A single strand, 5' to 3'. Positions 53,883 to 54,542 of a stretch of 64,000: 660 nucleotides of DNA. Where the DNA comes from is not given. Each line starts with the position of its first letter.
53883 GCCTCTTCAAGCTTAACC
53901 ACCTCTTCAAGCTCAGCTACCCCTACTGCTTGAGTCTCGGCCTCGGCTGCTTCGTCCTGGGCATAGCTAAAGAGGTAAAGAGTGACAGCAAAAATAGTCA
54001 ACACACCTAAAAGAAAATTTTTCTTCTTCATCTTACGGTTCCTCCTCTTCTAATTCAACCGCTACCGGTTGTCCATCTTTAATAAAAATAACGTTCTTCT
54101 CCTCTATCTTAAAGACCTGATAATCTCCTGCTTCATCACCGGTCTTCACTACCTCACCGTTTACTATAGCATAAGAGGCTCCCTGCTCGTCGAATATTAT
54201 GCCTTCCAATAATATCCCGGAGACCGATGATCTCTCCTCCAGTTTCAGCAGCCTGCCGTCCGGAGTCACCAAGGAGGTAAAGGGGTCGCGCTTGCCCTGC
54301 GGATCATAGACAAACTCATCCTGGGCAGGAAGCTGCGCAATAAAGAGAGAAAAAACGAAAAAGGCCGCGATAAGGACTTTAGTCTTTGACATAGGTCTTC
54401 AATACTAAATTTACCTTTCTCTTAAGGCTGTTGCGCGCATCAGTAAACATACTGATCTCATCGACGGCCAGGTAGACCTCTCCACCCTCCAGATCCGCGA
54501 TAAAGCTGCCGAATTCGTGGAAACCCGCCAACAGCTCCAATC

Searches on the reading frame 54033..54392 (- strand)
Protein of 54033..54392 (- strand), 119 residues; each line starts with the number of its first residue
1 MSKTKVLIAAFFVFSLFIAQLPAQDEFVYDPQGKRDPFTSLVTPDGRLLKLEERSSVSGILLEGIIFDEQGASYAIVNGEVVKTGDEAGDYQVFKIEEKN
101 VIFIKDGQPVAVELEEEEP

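Call 62: search_protein_families(library=pfam, proteins=[window:54033-54392:-], max_evalue=0.001)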
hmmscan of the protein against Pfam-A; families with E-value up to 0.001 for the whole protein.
window:54033-54392:- (119 aa): 1 family
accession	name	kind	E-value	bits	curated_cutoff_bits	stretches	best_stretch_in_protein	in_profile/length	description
PF16537.11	T2SSB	-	0.00016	21.7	28.4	1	67-112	11-58/60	Type II secretion system protein B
